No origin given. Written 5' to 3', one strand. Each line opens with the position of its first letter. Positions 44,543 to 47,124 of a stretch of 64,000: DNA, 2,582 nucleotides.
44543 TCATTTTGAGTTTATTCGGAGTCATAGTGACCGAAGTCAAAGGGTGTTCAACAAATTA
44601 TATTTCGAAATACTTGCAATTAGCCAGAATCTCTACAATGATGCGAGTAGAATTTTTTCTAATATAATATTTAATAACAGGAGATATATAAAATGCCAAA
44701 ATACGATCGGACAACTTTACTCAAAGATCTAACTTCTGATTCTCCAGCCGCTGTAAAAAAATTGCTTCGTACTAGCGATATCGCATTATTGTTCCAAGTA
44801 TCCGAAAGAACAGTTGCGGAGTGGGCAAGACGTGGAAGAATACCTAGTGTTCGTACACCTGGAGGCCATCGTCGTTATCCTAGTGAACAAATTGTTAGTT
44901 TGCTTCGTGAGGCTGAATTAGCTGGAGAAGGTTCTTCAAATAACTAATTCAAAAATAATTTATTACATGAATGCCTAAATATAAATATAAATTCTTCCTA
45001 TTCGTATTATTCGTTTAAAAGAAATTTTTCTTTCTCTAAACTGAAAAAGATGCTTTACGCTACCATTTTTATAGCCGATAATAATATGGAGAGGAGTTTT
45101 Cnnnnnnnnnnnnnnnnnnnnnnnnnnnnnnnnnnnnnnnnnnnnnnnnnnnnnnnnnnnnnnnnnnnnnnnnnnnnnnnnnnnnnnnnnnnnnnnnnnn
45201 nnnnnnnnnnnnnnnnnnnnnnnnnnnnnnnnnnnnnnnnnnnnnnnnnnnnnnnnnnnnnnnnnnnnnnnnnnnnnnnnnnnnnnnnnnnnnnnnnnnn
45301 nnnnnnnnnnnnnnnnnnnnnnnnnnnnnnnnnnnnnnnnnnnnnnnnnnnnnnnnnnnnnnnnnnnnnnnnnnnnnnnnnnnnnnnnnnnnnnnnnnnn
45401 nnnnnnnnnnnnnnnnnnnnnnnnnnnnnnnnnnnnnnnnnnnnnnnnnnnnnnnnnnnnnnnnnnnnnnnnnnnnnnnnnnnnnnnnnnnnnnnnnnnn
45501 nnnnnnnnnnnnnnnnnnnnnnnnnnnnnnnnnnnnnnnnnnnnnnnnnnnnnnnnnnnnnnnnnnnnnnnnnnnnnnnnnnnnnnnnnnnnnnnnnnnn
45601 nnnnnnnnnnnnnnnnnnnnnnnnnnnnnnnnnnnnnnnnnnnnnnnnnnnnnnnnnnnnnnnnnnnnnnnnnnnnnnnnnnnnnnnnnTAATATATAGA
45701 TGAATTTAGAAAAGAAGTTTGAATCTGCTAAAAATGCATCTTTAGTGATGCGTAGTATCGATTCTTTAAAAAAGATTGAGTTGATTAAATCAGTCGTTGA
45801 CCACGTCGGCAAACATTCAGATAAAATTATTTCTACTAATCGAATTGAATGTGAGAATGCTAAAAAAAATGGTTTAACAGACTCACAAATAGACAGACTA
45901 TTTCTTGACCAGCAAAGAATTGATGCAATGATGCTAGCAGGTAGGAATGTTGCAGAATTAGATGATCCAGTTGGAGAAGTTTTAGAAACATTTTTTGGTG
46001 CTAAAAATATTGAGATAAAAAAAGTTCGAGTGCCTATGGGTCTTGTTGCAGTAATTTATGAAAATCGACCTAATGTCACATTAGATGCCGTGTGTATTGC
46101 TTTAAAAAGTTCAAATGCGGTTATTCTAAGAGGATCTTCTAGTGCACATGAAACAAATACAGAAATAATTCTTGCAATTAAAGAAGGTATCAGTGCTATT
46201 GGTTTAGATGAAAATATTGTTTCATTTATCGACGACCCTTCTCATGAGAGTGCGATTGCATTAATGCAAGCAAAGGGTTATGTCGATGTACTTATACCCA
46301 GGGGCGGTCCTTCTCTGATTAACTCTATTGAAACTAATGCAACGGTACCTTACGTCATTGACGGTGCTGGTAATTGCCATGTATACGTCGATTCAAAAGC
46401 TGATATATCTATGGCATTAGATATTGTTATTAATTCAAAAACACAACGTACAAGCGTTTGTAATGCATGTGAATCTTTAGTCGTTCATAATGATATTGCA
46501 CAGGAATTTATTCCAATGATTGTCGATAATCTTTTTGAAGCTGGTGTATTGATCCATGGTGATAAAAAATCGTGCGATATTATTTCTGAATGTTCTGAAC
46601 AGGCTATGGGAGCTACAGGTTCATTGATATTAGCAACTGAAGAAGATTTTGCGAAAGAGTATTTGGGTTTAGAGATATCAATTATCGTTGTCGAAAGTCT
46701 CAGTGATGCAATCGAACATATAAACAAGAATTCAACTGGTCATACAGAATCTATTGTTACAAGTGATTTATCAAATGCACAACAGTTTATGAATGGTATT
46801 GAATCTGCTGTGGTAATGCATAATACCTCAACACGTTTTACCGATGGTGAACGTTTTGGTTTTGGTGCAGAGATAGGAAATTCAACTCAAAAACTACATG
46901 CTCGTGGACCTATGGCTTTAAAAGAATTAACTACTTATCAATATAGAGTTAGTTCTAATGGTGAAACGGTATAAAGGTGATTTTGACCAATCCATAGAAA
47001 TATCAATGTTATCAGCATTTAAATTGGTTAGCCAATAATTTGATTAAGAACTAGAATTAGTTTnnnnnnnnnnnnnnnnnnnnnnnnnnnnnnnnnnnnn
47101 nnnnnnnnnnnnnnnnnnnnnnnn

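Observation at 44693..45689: BldC-like DNA binder plus degenerate GGDEF protein (SNGEF, I-site kept) wedged between proB and proA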

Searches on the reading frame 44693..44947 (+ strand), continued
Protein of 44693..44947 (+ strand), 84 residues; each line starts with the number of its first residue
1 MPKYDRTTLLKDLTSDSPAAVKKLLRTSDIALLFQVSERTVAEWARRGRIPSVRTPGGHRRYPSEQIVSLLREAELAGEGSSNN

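Call 25: search_solved_structures(query=window:44693-44947:+, max_evalue=0.01, show_alignments=3)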
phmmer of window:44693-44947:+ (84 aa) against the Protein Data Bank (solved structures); distinct sequences matched with E-value up to 0.01: 5.
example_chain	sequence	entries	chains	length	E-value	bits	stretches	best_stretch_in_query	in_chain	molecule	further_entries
6amk_A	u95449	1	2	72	2.2e-11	46.9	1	13-71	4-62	Putative DNA-binding protein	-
6ama_A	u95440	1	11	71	1.2e-10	44.5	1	14-71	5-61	Putative DNA-binding protein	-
8jbs_A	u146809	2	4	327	9.4e-07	32.1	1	22-73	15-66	Putative cobalamin binding protein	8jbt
3whp_A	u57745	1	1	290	0.004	20.6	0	29-72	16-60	Probable transcriptional regulator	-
5c8d_A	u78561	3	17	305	0.0043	20.5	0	29-72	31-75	Light-dependent transcriptional regulator CarH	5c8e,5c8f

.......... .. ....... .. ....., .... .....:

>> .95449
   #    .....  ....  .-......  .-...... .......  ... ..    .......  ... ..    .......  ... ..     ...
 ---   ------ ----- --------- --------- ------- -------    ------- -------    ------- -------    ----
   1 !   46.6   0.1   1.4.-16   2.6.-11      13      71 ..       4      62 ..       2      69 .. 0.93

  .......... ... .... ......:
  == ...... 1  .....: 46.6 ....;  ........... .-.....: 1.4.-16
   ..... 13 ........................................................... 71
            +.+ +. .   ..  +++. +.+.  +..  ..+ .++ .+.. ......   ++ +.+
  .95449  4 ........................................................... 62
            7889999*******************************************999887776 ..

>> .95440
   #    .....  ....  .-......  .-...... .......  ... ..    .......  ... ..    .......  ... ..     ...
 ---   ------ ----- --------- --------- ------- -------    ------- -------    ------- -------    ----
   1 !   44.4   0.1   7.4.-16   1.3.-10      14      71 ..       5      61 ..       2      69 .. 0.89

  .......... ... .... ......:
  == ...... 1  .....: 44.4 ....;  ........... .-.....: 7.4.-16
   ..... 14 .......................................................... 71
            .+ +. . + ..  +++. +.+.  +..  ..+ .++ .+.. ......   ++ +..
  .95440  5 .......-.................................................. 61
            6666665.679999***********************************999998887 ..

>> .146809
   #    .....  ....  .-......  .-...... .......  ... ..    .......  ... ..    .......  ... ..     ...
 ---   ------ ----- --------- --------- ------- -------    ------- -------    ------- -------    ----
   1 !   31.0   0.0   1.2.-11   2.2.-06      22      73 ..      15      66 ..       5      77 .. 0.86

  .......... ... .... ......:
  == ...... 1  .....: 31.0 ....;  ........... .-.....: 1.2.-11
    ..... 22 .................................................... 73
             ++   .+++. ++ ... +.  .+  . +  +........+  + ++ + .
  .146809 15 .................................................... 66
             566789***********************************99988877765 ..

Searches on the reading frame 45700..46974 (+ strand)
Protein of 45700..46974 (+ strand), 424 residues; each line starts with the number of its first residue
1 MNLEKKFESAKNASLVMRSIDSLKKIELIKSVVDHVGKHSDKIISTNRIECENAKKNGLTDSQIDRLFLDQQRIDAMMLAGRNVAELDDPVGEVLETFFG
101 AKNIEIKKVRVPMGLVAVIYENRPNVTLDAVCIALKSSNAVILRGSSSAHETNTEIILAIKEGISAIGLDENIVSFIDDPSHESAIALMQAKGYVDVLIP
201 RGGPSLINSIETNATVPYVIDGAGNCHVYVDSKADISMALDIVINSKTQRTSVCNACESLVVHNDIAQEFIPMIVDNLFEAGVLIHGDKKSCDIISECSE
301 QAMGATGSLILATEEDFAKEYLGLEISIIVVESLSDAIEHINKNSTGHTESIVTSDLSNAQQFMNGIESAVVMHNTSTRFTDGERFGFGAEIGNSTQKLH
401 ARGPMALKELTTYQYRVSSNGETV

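Call 3: search_protein_families(library=pfam, proteins=[window:45700-46974:+], max_evalue=1)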
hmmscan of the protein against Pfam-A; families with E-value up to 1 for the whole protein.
window:45700-46974:+ (424 aa): 3 families
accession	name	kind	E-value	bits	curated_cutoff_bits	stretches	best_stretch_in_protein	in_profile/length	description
PF00171.27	Aldedh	-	3e-22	79.2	23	2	3-294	31-308/461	Aldehyde dehydrogenase family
PF05893.19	LuxC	-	0.026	13.8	21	1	110-241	86-218/401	Acyl-CoA reductase (LuxC)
PF11075.13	DUF2780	-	0.054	14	27.5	1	299-369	65-136/176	Protein of unknown function VcgC/VcgE (DUF2780)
